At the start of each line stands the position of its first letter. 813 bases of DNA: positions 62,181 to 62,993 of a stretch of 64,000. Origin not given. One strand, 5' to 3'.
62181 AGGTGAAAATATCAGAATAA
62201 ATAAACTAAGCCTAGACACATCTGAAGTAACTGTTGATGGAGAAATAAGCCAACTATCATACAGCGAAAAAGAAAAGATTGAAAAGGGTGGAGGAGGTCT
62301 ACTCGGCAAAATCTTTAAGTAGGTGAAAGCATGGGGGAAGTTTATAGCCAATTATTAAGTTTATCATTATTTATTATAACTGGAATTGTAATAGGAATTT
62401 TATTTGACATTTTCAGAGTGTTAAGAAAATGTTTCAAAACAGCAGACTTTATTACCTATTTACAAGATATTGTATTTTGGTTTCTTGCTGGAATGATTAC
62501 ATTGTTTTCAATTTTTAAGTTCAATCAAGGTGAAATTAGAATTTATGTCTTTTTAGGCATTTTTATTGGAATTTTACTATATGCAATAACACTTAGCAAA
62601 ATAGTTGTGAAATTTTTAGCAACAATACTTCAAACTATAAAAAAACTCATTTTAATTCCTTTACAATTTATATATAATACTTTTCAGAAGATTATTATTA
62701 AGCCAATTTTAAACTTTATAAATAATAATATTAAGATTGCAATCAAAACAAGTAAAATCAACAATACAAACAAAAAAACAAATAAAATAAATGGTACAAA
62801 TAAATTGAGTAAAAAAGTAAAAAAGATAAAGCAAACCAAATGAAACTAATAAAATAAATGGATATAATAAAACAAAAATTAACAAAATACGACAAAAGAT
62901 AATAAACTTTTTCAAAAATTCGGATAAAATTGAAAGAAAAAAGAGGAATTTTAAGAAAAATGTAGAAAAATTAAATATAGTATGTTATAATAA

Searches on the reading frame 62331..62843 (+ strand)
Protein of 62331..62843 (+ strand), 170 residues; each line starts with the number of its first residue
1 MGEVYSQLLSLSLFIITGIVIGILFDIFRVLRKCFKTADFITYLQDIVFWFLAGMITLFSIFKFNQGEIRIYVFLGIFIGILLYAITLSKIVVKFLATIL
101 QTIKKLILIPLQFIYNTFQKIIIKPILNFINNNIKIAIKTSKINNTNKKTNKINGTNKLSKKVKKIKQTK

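Call 61: find_encoding_contigs(protein=window:62331-62843:+, flank=10000, max_places=2)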
Protein window:62331-62843:+ (170 aa): 7 contigs read that carry it; 2 places shown.
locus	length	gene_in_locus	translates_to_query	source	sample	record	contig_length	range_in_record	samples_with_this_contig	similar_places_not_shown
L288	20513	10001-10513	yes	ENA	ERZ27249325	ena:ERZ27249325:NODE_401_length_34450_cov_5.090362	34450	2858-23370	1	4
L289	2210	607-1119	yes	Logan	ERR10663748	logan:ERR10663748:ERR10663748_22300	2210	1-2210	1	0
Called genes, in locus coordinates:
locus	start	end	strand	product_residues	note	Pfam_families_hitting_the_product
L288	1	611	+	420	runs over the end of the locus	PF04055:Radical_SAM, PF13353:Fer4_12, PF13186:SPASM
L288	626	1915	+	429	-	PF13353:Fer4_12 (weak), PF04055:Radical_SAM, PF13186:SPASM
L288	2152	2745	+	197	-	-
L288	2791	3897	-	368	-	PF13521:AAA_28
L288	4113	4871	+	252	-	PF08239:SH3_3, PF00188:CAP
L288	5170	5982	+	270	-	PF26317:CntK_N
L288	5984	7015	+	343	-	PF01546:Peptidase_M20, PF07687:M20_dimer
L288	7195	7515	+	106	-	-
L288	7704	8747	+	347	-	PF03462:PCRF, PF00472:RF-1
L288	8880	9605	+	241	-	PF00696:AA_kinase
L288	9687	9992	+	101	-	PF07873:YabP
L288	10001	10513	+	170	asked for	PF09578:Spore_YabQ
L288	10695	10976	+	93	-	PF04977:DivIC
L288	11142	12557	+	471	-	PF07498:Rho_N, PF07497:Rho_RNA_bind, PF00006:ATP-synt_ab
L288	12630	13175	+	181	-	-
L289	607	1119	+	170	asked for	PF09578:Spore_YabQ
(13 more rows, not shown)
